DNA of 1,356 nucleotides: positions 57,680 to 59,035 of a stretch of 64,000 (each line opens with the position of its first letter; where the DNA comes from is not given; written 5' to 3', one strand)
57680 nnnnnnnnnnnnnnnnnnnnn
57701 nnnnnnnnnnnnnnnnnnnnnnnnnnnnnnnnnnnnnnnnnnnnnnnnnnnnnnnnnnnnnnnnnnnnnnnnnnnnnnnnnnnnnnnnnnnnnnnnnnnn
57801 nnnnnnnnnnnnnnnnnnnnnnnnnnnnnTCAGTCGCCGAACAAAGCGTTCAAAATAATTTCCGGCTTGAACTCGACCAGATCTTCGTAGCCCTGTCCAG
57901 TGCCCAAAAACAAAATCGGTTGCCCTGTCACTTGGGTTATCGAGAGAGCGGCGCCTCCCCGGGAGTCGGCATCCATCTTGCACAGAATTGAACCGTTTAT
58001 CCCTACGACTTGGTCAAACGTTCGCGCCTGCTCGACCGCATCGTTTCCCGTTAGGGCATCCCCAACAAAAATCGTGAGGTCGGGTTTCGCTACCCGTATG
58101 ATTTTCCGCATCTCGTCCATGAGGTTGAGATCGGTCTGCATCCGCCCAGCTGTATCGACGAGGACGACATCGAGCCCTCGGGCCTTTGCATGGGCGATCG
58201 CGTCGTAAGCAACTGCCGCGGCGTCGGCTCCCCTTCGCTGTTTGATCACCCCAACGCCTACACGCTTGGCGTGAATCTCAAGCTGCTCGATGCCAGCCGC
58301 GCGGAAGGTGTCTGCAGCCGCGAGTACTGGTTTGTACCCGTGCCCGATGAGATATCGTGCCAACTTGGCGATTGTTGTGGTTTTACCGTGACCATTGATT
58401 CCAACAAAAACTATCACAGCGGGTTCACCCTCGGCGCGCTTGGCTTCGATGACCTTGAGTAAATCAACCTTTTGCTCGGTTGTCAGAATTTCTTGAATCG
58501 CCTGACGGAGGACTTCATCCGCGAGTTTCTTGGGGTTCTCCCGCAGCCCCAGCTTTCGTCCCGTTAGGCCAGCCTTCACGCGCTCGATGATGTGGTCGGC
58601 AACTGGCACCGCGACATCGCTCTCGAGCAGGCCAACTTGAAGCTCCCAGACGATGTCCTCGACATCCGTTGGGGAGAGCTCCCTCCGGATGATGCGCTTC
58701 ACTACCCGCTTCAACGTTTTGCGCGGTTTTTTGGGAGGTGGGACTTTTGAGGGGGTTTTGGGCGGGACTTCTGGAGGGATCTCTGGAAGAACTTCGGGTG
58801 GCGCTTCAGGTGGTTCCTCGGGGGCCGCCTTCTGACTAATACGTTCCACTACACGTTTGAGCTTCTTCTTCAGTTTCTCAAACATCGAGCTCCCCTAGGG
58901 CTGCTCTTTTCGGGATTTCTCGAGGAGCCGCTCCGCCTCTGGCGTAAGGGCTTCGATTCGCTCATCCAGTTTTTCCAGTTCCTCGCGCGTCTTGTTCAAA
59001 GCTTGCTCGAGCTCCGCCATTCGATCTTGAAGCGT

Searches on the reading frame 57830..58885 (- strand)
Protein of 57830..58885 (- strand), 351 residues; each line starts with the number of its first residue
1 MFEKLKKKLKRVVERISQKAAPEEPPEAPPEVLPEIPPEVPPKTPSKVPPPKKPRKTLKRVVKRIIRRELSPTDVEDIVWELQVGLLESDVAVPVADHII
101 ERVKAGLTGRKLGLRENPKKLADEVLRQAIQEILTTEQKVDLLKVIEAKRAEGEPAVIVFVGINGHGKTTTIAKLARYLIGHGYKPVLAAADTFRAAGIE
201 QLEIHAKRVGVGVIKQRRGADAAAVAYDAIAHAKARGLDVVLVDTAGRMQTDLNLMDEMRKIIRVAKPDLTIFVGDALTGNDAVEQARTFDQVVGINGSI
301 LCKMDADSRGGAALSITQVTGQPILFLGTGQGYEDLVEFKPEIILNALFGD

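Call 54: search_protein_families(library=pfam, proteins=[window:57830-58885:-], max_evalue=0.00001)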
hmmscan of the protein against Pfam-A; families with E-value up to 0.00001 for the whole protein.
window:57830-58885:- (351 aa): 3 families
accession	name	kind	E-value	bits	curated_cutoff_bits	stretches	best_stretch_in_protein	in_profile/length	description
PF00448.28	SRP54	-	3.2e-74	249.3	22.7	1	155-349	1-195/196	SRP54-type protein, GTPase domain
PF02881.24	SRP54_N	-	1.9e-08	34.8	22.4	1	58-128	5-73/75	SRP54-type protein, helical bundle domain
PF13604.12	AAA_30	-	5.4e-06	26.7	27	1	155-293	18-140/191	AAA domain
